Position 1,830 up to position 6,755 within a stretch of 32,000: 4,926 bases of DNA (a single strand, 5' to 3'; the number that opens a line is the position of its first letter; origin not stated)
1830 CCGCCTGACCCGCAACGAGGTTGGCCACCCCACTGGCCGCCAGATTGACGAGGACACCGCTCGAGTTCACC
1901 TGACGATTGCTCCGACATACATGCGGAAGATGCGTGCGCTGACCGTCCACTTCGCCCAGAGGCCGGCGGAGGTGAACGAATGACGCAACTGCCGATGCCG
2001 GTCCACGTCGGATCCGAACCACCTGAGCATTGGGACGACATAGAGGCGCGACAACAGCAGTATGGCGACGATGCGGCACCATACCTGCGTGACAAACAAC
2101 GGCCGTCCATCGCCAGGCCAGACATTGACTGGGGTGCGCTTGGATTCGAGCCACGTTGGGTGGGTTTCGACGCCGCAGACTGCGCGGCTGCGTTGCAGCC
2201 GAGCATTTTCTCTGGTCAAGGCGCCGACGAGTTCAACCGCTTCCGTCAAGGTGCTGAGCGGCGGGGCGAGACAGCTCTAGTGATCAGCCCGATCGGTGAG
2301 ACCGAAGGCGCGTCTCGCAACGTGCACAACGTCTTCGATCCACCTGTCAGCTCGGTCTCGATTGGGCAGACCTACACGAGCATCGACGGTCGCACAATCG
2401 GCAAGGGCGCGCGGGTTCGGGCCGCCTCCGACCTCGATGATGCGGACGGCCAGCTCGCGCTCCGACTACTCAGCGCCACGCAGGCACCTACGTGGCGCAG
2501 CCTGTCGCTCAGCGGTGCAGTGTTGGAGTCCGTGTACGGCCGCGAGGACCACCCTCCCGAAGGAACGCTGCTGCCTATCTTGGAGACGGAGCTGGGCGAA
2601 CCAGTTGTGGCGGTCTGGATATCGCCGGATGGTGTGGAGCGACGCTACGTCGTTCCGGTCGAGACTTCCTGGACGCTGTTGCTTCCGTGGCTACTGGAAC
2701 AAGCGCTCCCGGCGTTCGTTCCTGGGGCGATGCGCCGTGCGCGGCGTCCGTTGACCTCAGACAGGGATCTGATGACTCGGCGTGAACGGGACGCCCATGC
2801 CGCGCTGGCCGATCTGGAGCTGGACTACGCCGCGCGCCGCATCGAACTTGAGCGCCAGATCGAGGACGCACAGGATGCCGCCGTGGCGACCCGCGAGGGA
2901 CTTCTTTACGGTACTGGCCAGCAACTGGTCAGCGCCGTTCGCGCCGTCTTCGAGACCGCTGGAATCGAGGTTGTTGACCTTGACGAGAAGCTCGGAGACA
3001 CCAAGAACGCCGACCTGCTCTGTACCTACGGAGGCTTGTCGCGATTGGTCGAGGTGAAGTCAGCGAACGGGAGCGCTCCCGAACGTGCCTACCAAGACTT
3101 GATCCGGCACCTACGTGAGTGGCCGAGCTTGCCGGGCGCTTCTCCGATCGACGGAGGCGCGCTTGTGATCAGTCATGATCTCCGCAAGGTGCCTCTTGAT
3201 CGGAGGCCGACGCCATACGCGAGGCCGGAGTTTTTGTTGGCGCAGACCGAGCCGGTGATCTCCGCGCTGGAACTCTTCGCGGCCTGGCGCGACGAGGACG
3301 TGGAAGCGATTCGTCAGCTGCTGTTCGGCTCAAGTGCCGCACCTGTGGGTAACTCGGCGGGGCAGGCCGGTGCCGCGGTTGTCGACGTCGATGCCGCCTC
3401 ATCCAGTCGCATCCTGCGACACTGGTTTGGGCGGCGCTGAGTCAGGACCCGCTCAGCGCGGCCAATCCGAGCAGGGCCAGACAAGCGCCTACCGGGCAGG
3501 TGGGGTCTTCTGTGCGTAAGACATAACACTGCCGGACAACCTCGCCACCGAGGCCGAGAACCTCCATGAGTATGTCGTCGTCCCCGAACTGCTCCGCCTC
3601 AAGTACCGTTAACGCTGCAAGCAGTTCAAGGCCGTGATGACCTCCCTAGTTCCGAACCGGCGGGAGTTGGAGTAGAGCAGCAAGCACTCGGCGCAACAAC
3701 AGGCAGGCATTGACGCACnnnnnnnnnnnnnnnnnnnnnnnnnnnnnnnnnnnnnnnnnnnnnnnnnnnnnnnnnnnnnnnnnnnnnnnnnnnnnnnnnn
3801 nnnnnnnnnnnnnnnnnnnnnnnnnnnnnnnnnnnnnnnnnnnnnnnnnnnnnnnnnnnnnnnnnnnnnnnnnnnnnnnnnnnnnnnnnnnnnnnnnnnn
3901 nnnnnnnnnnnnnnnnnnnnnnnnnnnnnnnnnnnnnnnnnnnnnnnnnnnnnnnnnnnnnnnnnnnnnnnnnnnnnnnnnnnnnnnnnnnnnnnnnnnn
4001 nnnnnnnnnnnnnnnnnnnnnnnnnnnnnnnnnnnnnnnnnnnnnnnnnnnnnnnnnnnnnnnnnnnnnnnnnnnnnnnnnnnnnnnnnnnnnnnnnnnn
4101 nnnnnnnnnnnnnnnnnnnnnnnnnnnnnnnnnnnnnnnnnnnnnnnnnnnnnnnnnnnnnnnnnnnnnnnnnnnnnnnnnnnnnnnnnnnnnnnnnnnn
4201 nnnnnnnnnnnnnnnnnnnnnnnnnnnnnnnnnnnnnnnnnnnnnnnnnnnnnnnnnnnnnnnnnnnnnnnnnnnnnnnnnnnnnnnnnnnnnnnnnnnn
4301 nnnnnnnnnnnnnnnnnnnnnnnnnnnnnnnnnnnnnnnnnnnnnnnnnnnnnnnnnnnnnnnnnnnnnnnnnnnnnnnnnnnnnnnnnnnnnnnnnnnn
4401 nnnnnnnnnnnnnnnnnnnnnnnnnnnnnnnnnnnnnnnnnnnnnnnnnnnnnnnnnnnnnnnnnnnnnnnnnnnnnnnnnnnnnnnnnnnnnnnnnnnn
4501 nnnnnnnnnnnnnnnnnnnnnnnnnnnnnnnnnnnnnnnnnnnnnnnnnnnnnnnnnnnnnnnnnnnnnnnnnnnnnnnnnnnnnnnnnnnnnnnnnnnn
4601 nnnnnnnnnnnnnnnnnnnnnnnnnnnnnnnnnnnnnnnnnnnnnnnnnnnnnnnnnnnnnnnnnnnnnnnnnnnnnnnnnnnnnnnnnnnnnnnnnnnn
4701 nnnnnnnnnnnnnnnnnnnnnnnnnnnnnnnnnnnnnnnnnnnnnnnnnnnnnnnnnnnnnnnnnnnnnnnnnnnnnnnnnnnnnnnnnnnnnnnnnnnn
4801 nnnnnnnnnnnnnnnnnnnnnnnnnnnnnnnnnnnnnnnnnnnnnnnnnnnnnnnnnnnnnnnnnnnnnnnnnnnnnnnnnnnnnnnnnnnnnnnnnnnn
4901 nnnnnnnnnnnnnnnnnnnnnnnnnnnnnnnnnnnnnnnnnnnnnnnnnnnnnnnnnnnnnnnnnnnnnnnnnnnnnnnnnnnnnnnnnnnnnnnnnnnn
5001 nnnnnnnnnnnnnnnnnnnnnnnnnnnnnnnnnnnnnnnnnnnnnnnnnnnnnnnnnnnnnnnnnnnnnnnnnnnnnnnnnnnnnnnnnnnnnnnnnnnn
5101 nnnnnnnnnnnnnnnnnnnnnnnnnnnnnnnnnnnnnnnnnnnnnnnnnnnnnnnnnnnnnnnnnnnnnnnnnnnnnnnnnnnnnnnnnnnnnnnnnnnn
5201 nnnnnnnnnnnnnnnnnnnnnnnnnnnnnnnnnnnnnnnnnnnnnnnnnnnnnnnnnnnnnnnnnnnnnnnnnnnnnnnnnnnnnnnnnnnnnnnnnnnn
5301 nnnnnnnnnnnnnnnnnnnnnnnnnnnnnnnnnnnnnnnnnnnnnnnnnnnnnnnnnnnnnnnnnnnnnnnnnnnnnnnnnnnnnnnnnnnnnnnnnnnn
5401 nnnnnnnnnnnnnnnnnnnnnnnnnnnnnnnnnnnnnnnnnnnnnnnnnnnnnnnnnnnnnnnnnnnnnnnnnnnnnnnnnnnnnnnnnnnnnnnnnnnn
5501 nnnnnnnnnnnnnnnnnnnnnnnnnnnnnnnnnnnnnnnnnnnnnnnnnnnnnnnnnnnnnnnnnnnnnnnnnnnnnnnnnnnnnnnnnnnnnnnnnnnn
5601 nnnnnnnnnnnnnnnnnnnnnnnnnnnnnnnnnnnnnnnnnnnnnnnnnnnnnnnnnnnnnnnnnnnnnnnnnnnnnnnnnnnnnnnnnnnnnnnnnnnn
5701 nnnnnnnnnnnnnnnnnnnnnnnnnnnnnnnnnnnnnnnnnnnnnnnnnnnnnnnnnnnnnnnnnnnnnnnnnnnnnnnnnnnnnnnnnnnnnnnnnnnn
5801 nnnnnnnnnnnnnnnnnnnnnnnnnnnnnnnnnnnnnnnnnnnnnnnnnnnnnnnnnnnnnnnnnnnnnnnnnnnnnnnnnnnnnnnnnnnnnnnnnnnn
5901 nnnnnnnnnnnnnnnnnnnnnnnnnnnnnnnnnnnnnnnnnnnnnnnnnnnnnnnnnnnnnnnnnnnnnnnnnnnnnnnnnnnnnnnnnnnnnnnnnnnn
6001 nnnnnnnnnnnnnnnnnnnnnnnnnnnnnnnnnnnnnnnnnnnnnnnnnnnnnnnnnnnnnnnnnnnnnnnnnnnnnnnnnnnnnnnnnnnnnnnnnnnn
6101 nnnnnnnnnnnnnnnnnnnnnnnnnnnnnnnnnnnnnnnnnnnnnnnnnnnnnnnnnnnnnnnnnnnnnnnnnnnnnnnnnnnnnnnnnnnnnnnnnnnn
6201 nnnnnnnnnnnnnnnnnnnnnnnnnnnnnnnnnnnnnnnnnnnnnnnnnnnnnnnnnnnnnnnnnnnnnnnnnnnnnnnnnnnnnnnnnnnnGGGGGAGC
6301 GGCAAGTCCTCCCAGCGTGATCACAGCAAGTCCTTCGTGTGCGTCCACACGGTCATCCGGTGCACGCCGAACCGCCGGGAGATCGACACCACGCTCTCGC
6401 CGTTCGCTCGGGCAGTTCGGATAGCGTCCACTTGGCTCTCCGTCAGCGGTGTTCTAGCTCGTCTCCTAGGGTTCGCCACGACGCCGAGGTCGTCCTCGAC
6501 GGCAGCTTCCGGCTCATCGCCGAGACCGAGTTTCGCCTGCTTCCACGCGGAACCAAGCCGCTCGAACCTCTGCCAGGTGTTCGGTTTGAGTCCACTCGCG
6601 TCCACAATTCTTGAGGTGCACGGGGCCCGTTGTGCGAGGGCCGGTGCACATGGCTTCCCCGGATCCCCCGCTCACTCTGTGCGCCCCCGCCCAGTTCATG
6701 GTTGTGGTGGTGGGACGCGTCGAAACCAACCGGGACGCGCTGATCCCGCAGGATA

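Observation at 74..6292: Candidate undescribed multi-nuclease plus helicase defense locus (Mrr-like / HEPN / coiled-coil REase / DinG-like helicase-nuclease)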

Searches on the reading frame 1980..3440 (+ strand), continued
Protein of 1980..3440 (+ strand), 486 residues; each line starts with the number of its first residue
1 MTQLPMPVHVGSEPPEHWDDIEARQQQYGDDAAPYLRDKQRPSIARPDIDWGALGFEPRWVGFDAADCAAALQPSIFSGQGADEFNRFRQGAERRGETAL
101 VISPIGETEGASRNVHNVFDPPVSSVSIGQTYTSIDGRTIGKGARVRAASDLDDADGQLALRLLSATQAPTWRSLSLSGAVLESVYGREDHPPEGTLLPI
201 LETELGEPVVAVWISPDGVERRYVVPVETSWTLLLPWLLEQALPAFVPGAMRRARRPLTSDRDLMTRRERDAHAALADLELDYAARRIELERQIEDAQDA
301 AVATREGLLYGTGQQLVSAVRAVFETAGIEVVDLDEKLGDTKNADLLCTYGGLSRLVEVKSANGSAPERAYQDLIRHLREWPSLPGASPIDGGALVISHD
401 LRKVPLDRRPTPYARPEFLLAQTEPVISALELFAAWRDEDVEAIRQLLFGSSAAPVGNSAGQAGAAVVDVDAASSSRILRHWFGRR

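Call 102: find_encoding_contigs(protein=P0006, flank=7000, max_places=2)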
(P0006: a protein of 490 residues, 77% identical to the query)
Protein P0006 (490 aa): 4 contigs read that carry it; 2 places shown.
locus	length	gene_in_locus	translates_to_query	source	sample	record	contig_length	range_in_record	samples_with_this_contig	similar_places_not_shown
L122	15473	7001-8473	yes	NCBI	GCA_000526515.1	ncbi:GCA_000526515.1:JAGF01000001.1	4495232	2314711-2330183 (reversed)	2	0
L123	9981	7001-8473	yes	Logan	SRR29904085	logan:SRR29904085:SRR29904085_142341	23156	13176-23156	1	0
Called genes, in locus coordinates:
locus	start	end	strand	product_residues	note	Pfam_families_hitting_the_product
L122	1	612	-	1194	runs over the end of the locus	PF08751:TrwC, PF13086:AAA_11 (faint), PF13245:AAA_19, PF13401:AAA_22 (weak), PF13604:AAA_30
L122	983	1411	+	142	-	-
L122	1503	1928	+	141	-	-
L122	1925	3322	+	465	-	-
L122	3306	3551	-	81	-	-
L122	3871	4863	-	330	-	-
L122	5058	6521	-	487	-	-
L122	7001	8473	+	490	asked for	-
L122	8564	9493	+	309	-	-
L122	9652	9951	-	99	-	PF01610:DDE_Tnp_ISL3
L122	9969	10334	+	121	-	PF13701:DDE_Tnp_1_4 (weak)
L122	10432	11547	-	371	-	PF16289:PIN_12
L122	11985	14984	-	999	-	PF03699:UPF0182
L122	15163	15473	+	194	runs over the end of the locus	PF28004:PPA1309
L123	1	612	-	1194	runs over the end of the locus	PF08751:TrwC, PF13086:AAA_11 (faint), PF13245:AAA_19, PF13401:AAA_22 (weak), PF13604:AAA_30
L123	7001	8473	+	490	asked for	-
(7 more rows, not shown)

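Call 103: find_encoding_contigs(protein=P0009, flank=7000, max_places=2)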
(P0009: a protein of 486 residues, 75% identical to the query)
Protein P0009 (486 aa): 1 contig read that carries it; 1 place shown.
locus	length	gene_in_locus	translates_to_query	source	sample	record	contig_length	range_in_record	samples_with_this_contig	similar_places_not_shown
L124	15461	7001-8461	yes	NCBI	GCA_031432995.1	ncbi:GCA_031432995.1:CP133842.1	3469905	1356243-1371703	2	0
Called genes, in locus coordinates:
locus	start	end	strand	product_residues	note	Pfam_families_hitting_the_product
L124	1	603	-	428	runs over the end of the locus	PF06293:Kdo, PF13224:DUF4032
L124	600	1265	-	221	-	PF00005:ABC_tran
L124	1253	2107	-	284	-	PF02358:Trehalose_PPase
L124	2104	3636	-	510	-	PF00982:Glyco_transf_20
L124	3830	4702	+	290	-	PF13462:Thioredoxin_4, PF01323:DSBA (weak)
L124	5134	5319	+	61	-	PF12728:HTH_17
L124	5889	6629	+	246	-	PF00589:Phage_integrase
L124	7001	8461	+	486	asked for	-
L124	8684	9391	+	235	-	PF18143:HAD_SAK_2 (weak)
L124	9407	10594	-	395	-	PF01548:DEDD_Tnp_IS110, PF02371:Transposase_20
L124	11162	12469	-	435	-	PF01610:DDE_Tnp_ISL3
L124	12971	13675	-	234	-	-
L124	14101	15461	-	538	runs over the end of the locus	PF02463:SMC_N, PF11398:DUF2813 (faint), PF13175:AAA_15, PF13476:AAA_23, PF13555:AAA_29 (faint), PF13304:AAA_21, PF20469:OLD-like_TOPRIM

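Call 104: find_encoding_contigs(protein=P0004, flank=7000, max_places=2)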
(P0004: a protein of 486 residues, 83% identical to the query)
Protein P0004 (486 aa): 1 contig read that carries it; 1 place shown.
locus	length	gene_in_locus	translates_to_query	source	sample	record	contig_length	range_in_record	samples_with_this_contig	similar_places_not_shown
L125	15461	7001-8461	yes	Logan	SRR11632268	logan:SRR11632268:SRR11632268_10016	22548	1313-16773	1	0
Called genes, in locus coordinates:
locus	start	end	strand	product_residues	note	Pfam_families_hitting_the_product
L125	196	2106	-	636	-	-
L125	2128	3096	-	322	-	-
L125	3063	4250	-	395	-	-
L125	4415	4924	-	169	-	-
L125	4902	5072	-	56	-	-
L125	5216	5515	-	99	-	-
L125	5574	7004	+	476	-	PF14082:SduA_C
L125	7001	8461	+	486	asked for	-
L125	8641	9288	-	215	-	-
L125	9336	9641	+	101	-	PF01527:HTH_Tnp_1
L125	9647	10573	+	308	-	PF13276:HTH_21, PF00665:rve, PF13683:rve_3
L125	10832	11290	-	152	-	-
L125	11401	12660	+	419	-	-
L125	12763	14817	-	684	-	PF13289:SIR2_2 (weak)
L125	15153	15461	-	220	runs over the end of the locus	-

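Call 105: find_encoding_contigs(protein=P0022, flank=7000, max_places=2)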
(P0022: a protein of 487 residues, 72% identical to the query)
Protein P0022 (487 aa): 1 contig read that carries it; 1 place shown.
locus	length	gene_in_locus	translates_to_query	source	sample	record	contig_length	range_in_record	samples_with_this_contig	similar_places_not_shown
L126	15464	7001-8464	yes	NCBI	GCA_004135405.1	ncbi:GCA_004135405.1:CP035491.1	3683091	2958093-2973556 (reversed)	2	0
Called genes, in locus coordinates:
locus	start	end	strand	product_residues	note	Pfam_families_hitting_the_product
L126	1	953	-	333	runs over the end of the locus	PF20434:BD-FAE, PF07859:Abhydrolase_3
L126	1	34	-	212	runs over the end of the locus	PF00440:TetR_N, PF17926:TetR_C_21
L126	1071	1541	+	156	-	PF07366:SnoaL, PF12680:SnoaL_2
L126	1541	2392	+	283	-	PF00106:adh_short, PF08659:KR (weak), PF13460:NAD_binding_10, PF13561:adh_short_C2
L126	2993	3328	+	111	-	-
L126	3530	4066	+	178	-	PF12957:DUF3846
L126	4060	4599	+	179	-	PF12957:DUF3846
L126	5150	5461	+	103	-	-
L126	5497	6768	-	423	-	PF04326:SLFN_AlbA_2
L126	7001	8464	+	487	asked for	-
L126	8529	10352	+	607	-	PF01381:HTH_3, PF13560:HTH_31 (faint), PF12161:HsdM_N, PF02384:N6_Mtase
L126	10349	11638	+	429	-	PF01420:Methylase_S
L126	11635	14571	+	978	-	PF04313:HSDR_N, PF00270:DEAD (weak), PF04851:ResIII, PF18766:SWI2_SNF2, PF22679:T1R_D3-like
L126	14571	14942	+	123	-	PF01863:YgjP-like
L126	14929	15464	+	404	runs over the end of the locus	-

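Call 108: search_protein_families(library=pfam, proteins=[L125:5574-7004:+, L122:5058-6521:-], max_evalue=0.001)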
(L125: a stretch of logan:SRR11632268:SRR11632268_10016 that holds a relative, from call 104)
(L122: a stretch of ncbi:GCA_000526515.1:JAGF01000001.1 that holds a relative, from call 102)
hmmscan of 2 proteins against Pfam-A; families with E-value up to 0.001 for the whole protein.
L125:5574-7004:+ (476 aa): 1 family
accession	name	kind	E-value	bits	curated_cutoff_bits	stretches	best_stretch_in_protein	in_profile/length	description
PF14082.12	SduA_C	-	3.8e-12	47.1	27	1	291-457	3-159/159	Shedu protein SduA, C-terminal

L122:5058-6521:- (487 aa): 0 families

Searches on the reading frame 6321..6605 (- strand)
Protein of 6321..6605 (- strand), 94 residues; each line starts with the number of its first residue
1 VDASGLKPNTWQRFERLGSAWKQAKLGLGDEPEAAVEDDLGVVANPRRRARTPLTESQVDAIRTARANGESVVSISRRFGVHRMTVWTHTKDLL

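Call 3: search_protein_families(library=pfam, proteins=[window:6321-6605:-], max_evalue=1)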
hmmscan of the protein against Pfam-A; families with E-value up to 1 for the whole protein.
window:6321-6605:- (94 aa): 7 families
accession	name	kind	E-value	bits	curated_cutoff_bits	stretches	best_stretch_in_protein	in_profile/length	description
PF13384.12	HTH_23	-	0.0016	18.6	24.6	1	62-87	11-35/50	Homeodomain-like domain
PF13936.12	HTH_38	-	0.0029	17.8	27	1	54-86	5-37/44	Helix-turn-helix domain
PF19889.5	DUF6362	-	0.0058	17.4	31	1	62-92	63-93/98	Domain of unknown function (DUF6362)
PF02796.21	HTH_7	-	0.11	13.1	23.8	1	56-86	8-38/45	Helix-turn-helix domain of resolvase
PF04967.18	HTH_10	-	0.19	12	23.1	0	54-69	1-16/53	HTH DNA binding domain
PF08279.18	HTH_11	-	0.23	11.8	25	1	74-93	20-39/55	HTH domain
PF23473.1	LysM3_LYK4_5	-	0.28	11.7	29.3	1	68-86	9-27/48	LYK4/5 LysM3 domain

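Call 4: search_protein_families(library=padloc, proteins=[window:6321-6605:-], max_evalue=1)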
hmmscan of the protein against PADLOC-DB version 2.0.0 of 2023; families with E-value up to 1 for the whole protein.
window:6321-6605:- (94 aa): 1 family
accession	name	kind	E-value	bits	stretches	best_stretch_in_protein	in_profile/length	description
PDLC01848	CARF3--CARF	-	0.027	12.1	1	52-93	133-173/197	-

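Call 5: search_protein_families(library=ncbifam, proteins=[window:6321-6605:-], max_evalue=1)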
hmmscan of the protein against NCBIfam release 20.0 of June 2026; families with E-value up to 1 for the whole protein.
window:6321-6605:- (94 aa): 0 families

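Call 6: search_protein_families(library=phrogs, proteins=[window:6321-6605:-], max_evalue=0.1)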
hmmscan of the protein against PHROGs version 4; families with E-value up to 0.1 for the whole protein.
window:6321-6605:- (94 aa): 12 families
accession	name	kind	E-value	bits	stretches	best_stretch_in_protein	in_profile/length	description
phrog_664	-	DNA, RNA and nucleotide metabolism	1.4e-05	26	1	46-90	74-121/210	DNA binding protein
phrog_517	-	DNA, RNA and nucleotide metabolism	0.00013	23.8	1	44-86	76-118/128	HTH DNA binding protein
phrog_20467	-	DNA, RNA and nucleotide metabolism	0.0015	19.4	1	54-91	63-100/112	HNH endonuclease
phrog_16678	-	unknown function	0.0084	16.5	1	47-87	139-179/259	-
phrog_12823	-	unknown function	0.011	15.8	1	47-92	297-339/417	-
phrog_6156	-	DNA, RNA and nucleotide metabolism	0.015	15.6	1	31-87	163-219/261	endonuclease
phrog_5536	-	unknown function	0.03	15.1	1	51-91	3-43/172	-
phrog_125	-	DNA, RNA and nucleotide metabolism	0.03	14.9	1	50-86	158-196/254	DNA invertase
phrog_14570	-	unknown function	0.032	13.9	1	15-74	24-83/540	-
phrog_2545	-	connector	0.058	14.4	1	55-75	4-24/68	head-tail adaptor Ad1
phrog_7061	-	DNA, RNA and nucleotide metabolism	0.077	14.5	0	55-91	30-66/70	HTH DNA binding protein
phrog_4494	-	unknown function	0.089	14.3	0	60-91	9-40/109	-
